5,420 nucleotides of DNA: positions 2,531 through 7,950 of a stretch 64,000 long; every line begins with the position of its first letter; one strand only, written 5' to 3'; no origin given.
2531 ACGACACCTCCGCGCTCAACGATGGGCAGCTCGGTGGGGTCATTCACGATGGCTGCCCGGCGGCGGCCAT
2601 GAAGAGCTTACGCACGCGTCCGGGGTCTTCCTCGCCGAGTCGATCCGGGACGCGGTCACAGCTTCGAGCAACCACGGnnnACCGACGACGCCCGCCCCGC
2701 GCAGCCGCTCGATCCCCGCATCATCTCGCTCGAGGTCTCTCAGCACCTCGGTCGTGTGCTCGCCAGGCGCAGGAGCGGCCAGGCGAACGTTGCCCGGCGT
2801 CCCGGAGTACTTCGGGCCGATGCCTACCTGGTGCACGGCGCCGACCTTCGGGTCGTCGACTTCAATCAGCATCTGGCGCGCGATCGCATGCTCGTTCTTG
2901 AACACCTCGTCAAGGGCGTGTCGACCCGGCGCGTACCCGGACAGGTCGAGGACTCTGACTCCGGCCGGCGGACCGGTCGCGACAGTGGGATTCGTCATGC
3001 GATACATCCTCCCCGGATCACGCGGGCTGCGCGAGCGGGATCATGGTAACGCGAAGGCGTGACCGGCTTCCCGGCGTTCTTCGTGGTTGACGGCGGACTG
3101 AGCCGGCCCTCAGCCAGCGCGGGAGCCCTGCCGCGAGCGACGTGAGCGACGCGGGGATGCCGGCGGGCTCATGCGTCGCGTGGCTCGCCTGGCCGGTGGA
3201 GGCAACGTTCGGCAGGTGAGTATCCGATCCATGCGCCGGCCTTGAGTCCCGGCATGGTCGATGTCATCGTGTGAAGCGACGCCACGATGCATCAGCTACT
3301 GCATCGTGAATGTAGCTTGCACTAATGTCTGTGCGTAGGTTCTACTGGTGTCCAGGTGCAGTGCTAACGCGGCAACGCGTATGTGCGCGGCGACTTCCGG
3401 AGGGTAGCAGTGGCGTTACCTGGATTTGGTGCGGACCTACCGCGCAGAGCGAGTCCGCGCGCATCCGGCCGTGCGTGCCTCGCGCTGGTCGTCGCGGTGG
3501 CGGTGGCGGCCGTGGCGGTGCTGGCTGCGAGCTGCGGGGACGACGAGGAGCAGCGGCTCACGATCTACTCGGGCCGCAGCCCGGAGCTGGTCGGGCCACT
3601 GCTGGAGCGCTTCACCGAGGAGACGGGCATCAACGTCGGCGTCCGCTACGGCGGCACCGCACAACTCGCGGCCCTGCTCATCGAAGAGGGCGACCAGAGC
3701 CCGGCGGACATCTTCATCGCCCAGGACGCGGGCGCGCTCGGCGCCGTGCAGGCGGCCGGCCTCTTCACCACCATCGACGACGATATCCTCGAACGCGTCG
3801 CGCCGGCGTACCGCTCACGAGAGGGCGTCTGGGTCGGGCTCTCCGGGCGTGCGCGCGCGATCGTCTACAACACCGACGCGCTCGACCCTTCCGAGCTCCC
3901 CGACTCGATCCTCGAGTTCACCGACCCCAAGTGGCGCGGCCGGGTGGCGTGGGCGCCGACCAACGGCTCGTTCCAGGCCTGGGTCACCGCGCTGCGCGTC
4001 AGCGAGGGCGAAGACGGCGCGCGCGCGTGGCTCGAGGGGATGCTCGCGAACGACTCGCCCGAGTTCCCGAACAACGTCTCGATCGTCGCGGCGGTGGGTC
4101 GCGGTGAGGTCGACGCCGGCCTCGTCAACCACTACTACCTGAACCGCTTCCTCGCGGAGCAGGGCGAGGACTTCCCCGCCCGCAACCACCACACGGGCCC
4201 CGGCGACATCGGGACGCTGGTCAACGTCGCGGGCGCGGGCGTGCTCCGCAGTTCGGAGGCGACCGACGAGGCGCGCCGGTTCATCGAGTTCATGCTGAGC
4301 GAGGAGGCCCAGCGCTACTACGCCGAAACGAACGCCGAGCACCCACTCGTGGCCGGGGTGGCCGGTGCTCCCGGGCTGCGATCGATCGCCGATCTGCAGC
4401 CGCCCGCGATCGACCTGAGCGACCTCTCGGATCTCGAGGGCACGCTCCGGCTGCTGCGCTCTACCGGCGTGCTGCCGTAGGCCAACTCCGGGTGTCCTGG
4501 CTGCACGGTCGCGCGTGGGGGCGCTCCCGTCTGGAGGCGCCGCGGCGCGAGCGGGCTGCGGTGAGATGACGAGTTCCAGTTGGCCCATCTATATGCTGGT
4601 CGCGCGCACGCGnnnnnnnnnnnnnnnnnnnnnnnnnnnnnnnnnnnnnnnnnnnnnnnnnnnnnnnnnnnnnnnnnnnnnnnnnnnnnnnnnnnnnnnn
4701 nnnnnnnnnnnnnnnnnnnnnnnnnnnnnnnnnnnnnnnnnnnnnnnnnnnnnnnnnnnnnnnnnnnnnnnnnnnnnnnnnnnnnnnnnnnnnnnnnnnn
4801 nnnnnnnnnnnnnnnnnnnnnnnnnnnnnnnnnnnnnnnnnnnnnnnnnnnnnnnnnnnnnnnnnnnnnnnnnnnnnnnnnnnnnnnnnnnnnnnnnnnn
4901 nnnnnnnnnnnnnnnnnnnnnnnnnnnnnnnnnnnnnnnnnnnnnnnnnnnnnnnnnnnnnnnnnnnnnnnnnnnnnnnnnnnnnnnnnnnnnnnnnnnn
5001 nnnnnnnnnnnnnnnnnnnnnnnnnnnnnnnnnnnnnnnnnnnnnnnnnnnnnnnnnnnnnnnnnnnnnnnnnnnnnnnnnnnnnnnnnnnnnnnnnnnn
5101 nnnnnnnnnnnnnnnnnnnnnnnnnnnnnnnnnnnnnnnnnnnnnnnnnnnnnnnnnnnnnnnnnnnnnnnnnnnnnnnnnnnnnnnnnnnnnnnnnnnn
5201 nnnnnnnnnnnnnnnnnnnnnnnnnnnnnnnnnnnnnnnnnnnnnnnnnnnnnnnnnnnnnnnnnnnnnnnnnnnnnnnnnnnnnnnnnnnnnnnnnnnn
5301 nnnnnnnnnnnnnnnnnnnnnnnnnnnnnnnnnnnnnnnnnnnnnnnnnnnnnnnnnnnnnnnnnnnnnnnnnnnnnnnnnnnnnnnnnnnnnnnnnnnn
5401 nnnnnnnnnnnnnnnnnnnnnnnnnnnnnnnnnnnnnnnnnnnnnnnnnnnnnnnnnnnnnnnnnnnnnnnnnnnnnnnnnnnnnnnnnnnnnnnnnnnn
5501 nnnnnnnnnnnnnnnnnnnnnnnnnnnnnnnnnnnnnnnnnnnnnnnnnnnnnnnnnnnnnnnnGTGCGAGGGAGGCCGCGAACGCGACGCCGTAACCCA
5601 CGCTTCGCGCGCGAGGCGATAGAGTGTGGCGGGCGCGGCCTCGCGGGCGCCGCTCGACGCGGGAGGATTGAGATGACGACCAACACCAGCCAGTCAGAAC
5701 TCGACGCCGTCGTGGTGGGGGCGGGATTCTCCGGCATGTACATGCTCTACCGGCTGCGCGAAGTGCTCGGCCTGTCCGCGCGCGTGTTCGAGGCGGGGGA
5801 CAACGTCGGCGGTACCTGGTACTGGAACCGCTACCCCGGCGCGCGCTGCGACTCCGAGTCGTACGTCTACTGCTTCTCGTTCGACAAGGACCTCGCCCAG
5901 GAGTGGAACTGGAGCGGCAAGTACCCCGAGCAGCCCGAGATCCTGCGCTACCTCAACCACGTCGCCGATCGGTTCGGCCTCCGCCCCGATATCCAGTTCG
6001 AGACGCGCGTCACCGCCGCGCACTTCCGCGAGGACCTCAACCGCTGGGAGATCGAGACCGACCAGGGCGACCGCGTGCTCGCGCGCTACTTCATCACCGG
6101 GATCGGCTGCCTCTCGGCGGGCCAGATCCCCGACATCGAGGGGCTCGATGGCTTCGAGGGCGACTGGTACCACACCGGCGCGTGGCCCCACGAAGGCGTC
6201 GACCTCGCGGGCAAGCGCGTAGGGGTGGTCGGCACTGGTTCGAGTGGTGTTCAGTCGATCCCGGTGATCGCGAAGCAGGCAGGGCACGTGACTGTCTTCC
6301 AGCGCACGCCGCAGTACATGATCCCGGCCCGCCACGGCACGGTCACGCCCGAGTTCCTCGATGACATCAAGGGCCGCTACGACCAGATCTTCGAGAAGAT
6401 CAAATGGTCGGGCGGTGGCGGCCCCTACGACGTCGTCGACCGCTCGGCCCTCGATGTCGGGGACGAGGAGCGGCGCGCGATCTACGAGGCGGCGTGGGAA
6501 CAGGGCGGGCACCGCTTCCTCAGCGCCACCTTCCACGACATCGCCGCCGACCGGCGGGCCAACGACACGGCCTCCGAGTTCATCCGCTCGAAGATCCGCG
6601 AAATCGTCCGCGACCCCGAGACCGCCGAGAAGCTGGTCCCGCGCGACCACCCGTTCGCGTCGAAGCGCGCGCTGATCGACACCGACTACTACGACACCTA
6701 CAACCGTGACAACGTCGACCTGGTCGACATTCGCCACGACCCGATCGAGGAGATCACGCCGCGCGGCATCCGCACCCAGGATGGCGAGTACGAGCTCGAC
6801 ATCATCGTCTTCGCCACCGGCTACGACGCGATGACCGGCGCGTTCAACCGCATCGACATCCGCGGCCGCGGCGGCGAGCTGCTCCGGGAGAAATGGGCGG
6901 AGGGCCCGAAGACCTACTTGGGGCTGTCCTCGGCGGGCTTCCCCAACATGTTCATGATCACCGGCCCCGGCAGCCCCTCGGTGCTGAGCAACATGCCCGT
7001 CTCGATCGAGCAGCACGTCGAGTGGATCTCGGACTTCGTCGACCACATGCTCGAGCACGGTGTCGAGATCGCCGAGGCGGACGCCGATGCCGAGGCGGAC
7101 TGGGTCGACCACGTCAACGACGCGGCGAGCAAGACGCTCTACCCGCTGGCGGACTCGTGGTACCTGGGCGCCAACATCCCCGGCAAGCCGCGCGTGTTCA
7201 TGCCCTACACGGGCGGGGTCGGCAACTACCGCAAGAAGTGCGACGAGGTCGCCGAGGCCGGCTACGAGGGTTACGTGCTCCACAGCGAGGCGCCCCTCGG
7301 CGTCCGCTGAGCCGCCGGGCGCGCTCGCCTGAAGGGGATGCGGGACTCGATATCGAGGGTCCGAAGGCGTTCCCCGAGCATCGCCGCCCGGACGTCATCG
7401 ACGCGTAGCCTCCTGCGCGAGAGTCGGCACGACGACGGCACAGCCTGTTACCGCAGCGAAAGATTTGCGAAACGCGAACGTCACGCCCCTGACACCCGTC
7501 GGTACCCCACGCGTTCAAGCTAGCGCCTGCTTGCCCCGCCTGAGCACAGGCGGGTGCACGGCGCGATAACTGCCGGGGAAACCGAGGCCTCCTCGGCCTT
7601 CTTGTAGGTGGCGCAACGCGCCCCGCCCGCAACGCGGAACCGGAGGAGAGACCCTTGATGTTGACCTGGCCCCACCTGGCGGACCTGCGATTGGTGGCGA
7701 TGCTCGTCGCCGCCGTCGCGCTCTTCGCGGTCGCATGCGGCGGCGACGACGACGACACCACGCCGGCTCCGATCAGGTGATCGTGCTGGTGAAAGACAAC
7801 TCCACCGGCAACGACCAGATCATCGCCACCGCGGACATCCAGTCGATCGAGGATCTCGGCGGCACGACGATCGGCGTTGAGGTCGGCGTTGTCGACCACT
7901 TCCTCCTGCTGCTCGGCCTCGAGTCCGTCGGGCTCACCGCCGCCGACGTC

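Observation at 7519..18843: Transporter, GdmH-like ureohydrolase and urease arranged as one guanidine-to-ammonia locus, and visibly decaying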

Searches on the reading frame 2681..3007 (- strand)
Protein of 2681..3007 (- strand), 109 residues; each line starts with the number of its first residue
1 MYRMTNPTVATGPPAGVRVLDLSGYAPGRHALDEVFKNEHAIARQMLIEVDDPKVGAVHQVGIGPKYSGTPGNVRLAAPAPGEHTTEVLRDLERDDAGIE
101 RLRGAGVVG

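Call 72: search_protein_families(library=pfam, proteins=[window:2681-3007:-])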
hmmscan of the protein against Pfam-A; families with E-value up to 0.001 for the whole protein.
window:2681-3007:- (109 aa): 1 family
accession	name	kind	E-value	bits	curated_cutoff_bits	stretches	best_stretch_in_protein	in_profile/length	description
PF02515.22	CoA_transf_3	-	4.3e-10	39.7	23.3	1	32-85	314-366/366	CoA-transferase family III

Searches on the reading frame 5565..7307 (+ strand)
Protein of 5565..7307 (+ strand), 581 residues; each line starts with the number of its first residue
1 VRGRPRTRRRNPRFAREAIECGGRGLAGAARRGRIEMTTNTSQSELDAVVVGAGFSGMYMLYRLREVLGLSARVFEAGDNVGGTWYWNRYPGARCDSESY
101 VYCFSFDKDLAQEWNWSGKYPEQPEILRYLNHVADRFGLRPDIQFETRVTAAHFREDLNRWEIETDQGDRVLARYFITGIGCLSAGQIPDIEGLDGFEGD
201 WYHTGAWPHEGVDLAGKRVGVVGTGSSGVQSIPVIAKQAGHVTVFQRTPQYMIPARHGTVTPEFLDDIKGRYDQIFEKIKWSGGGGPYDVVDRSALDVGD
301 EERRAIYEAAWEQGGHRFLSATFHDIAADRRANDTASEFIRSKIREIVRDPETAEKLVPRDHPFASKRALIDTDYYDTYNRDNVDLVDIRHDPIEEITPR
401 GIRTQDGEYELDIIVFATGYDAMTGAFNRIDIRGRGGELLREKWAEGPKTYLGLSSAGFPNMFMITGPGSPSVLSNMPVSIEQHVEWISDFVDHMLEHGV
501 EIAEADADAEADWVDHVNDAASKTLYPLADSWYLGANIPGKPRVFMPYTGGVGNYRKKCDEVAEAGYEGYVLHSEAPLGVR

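Call 8: search_protein_families(library=pfam, proteins=[window:5565-7307:+])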
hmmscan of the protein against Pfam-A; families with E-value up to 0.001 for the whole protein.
window:5565-7307:+ (581 aa): 7 families
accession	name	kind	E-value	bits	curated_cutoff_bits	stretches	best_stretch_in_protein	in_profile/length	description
PF00743.25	FMO-like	-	3.5e-11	42.7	22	1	49-253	5-220/532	Flavin-binding monooxygenase-like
PF13738.12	Pyr_redox_3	-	1.2e-10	41.6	30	1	49-269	1-219/305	Pyridine nucleotide-disulphide oxidoreductase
PF13450.12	NAD_binding_8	-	6e-10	39.7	21.9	1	50-102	1-52/68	NAD(P)-binding Rossmann-like domain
PF07992.20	Pyr_redox_2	-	3.1e-07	30.5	26.1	1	47-254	2-179/291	Pyridine nucleotide-disulphide oxidoreductase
PF13434.12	Lys_Orn_oxgnase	-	5.7e-06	26.1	21.3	1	114-238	85-210/339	L-lysine 6-monooxygenase/L-ornithine 5-monooxygenase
PF01946.23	Thi4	-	0.00049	19.8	26.2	0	42-84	14-56/235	Thi4 family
PF01266.30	DAO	-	0.00061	19.9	27.9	0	47-206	1-143/353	FAD dependent oxidoreductase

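Call 36: search_protein_families(library=ncbifam, proteins=[window:5565-7307:+])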
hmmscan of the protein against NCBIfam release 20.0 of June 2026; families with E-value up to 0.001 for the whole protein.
window:5565-7307:+ (581 aa): 6 families
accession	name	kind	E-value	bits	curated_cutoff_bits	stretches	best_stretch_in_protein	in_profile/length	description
NF045818.1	Neo-PentlctneDsynPtlE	equivalog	6e-87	292.1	1100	1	39-525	42-534/587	neopentalenolactone/pentalenolactone D synthase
NF040505.1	ArsO_flavin_mono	equivalog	2.1e-20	73.5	425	1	47-253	2-197/346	ArsO family NAD(P)H-dependent flavin-containing monooxygenase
NF009410.0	PRK12771.1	subfamily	7.6e-07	28.1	516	0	27-84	120-176/566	NAD(P)-binding protein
NF058570.1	trimeth_mono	equivalog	5.9e-06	25.7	675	1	104-228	81-206/443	trimethylamine monooxygenase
TIGR04018.1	Bthiol_YpdA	hypoth_equivalog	3.9e-05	22.6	339.9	1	117-252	63-188/316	YpdA family putative bacillithiol disulfide reductase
NF005560.0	PRK07233.1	equivalog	0.00062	18.7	252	0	49-96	4-50/435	hypothetical protein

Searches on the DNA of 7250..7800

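Call 33: search_rna_families(source=window, start=7250, end=7800, threshold=evalue, max_evalue=10)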
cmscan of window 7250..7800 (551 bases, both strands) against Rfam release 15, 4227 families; matches with E-value up to 10: 5.
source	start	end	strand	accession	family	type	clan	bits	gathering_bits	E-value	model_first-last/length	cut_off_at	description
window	7549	7623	+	RF03376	mir-3075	Gene; miRNA;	-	17.6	91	1.4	1-85/85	no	mir-3075 microRNA precursor family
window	7684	7777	+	RF02093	mir-2968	Gene; miRNA;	-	17.3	70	2.8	1-106/106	no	mir-2968 microRNA precursor family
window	7510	7582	+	RF00442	Guanidine-I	Cis-reg; riboswitch;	-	16.7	63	1.5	1-107/107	no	Guanidine-I riboswitch aptamer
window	7685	7721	+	RF03230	mir-967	Gene; miRNA;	-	14.7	70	9.1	1-90/90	no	mir-967 microRNA precursor family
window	7305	7334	-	RF02171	RFPL3-AS1_1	Gene; lncRNA;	-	11.6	70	3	1-88/88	no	RFPL3 antisense RNA 1 conserved region 1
